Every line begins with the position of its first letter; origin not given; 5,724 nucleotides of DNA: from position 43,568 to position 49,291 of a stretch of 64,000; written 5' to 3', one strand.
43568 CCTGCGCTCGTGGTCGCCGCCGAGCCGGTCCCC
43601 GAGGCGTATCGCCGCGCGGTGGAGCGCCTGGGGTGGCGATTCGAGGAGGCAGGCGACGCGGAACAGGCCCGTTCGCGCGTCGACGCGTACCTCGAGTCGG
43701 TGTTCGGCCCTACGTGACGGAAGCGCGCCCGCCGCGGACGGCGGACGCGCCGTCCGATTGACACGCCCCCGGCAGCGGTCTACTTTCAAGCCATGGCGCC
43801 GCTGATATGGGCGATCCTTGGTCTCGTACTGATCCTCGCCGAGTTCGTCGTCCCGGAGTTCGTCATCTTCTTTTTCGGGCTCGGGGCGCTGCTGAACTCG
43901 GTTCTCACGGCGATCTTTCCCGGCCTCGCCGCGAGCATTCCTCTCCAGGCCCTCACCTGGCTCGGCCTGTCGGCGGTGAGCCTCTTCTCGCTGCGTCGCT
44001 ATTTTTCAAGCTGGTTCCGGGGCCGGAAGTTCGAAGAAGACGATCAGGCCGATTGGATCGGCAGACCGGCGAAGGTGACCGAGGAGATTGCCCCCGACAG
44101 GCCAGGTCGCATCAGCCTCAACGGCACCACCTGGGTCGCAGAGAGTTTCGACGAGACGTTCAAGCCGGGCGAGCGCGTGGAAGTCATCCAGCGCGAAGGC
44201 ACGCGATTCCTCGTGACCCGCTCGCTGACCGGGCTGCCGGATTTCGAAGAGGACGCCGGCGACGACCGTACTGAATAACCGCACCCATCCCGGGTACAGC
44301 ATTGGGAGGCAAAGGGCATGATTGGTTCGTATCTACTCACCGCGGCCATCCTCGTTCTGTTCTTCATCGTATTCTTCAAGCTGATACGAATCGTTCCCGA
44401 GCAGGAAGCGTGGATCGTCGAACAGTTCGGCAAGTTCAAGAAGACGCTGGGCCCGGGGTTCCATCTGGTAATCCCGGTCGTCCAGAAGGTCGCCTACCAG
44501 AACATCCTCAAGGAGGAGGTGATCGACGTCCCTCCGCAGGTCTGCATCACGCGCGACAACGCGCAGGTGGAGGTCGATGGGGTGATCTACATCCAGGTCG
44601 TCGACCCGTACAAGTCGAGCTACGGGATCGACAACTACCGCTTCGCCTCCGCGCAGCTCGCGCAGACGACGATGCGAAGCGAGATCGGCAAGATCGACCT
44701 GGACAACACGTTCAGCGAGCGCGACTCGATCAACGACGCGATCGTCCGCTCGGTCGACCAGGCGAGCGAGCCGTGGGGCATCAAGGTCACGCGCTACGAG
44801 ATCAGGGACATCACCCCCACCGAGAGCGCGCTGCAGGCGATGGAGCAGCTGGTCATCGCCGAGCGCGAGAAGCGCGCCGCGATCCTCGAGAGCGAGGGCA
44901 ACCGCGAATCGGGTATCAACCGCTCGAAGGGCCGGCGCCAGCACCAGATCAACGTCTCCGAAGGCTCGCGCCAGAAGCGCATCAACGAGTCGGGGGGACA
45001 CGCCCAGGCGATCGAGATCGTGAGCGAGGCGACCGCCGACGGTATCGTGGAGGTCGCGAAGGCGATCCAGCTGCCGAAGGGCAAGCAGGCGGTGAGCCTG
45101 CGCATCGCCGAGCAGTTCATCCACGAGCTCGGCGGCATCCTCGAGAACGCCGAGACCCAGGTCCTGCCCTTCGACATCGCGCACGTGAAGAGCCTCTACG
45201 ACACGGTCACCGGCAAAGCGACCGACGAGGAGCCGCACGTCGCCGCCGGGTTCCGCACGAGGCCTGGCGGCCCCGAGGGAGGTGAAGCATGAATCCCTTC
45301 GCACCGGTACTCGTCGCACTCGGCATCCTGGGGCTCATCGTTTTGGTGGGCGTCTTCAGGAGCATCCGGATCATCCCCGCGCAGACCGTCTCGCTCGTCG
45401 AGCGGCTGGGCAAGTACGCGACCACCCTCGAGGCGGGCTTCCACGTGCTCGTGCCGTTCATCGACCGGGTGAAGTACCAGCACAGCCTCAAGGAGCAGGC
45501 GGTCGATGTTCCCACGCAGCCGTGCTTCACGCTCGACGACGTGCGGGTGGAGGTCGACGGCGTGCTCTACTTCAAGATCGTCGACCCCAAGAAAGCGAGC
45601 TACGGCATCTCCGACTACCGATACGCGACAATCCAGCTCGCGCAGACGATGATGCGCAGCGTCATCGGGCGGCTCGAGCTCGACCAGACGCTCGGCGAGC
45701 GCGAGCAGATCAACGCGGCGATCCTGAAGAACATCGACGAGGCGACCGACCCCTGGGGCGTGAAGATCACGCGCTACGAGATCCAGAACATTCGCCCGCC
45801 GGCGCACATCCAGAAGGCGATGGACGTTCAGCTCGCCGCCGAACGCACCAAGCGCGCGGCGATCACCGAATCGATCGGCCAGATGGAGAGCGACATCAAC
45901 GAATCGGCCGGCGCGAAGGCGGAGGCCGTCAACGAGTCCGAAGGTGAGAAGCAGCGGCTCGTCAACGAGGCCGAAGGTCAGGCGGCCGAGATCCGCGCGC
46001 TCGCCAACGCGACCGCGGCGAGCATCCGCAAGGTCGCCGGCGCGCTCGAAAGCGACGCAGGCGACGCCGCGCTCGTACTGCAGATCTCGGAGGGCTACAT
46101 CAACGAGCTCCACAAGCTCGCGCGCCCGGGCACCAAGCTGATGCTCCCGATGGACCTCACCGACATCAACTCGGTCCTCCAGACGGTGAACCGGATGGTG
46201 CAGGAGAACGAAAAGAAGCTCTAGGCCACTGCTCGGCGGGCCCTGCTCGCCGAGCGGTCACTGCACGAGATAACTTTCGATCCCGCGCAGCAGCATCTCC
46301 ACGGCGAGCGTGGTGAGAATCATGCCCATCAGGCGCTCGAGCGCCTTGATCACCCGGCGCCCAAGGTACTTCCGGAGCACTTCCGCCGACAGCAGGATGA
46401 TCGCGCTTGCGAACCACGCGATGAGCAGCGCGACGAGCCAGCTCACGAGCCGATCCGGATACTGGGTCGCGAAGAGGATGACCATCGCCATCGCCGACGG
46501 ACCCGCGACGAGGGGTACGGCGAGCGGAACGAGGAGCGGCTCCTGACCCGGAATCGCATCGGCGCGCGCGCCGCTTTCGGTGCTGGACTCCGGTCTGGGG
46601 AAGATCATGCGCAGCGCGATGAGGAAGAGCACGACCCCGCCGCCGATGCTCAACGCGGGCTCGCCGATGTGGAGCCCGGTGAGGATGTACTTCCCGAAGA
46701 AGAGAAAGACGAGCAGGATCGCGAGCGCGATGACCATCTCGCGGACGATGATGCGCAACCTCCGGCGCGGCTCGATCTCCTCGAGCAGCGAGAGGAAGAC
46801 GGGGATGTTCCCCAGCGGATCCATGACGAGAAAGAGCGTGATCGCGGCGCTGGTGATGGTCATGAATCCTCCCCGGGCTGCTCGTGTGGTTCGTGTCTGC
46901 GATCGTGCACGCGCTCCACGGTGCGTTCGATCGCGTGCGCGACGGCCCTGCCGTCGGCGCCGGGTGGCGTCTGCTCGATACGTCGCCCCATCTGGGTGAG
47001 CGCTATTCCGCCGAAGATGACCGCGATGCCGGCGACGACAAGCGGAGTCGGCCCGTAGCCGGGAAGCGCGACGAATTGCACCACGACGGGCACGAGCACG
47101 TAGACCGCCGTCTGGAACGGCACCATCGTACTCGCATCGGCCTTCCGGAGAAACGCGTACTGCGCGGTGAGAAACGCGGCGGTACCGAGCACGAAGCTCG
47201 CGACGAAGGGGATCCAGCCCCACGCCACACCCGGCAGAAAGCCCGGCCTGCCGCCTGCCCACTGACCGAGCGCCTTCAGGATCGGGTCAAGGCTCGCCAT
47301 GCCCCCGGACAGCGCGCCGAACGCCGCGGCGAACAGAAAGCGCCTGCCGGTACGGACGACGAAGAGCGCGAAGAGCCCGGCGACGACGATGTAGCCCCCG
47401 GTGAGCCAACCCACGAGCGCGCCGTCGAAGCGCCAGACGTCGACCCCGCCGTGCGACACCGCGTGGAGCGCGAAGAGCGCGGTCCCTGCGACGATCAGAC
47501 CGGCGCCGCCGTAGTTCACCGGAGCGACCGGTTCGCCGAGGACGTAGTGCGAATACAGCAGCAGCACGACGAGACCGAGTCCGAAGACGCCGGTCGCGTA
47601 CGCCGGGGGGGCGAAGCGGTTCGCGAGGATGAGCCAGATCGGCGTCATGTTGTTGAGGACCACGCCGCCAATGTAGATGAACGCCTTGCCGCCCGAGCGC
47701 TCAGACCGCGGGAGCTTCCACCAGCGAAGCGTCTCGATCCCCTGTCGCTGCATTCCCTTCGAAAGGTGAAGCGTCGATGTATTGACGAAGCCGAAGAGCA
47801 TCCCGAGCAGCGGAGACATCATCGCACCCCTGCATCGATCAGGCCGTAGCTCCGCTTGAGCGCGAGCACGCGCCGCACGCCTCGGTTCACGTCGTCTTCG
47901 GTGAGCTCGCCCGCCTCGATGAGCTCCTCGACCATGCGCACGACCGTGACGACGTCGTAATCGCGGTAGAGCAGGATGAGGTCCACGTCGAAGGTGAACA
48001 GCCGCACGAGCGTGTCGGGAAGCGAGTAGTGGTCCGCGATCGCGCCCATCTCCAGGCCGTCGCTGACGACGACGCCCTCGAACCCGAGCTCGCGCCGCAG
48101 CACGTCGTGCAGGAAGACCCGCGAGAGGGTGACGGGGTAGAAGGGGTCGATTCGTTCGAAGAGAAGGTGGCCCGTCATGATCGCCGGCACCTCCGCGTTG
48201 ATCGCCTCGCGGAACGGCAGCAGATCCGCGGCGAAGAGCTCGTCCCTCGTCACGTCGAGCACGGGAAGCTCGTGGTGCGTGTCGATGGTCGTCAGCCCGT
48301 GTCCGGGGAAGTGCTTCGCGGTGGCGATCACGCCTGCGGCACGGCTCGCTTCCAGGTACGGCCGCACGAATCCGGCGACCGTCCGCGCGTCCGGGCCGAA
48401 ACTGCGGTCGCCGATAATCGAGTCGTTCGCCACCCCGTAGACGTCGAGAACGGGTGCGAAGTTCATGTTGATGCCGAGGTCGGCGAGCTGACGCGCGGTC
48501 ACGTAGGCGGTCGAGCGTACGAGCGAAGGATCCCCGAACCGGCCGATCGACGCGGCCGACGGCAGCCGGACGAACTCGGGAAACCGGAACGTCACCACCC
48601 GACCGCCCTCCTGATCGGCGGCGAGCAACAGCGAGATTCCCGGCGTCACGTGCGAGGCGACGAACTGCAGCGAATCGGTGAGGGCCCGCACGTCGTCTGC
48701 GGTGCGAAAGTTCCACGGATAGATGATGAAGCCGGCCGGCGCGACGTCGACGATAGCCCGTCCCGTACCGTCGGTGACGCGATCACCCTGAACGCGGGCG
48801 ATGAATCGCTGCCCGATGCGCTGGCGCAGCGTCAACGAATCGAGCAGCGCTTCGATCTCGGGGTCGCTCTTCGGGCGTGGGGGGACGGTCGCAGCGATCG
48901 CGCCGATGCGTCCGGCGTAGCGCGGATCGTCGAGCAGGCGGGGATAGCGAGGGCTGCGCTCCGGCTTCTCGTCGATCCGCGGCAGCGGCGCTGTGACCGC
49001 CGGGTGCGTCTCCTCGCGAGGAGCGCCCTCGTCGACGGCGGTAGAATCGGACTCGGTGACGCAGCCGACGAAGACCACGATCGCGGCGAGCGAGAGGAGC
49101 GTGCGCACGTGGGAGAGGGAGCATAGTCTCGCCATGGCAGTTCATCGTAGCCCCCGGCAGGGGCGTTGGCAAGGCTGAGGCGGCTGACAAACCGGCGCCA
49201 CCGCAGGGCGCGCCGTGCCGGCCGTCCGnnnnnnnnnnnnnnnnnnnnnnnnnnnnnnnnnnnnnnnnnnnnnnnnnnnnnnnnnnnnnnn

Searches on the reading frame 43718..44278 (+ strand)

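Call 33: search_protein_families(library=pfam, proteins=[window:43718-44278:+], max_evalue=0.001)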
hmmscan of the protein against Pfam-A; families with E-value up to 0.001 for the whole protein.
window:43718-44278:+ (186 aa): 1 family
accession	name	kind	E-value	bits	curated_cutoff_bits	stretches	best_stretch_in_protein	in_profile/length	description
PF01957.25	NfeD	-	4.2e-12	46.5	29.1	1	113-168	4-57/57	NfeD-like C-terminal, partner-binding domain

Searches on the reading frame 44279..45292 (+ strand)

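Call 33: search_protein_families(library=pfam, proteins=[window:44279-45292:+], max_evalue=0.001)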
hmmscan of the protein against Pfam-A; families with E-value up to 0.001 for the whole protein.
window:44279-45292:+ (337 aa): 2 families
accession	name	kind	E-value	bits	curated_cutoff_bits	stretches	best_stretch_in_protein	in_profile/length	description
PF01145.31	Band_7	-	1.6e-35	123.1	23.6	1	38-207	2-174/176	SPFH domain / Band 7 family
PF16200.10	Band_7_C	-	2.3e-10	40.8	29.1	1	258-307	2-51/63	C-terminal region of band_7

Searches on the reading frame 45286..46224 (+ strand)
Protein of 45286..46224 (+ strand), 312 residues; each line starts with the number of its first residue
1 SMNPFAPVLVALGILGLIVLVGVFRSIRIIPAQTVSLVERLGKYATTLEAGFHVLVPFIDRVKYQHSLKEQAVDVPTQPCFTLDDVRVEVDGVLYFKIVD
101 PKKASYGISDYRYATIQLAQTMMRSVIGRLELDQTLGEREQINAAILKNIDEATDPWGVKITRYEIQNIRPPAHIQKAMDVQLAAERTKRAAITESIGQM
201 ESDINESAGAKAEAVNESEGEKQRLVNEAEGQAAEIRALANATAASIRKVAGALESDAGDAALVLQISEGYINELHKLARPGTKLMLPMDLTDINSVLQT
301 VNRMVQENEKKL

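Call 33: search_protein_families(library=pfam, proteins=[window:45286-46224:+], max_evalue=0.001)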
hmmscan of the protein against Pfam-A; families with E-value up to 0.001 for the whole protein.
window:45286-46224:+ (312 aa): 2 families
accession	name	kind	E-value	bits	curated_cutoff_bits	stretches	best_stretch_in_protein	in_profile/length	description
PF01145.31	Band_7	-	3.3e-33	115.7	23.6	1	29-196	2-172/176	SPFH domain / Band 7 family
PF16200.10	Band_7_C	-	6.8e-10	39.3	29.1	1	248-307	1-60/63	C-terminal region of band_7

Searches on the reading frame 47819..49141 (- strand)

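Call 75: search_protein_families(library=pfam, proteins=[window:47819-49141:-], max_evalue=0.00001)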
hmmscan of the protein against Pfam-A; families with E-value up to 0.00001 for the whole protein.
window:47819-49141:- (440 aa): 1 family
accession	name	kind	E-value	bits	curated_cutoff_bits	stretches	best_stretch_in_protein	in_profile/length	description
PF00933.27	Glyco_hydro_3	-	2.8e-68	231.1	27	1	107-427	4-315/316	Glycosyl hydrolase family 3 N terminal domain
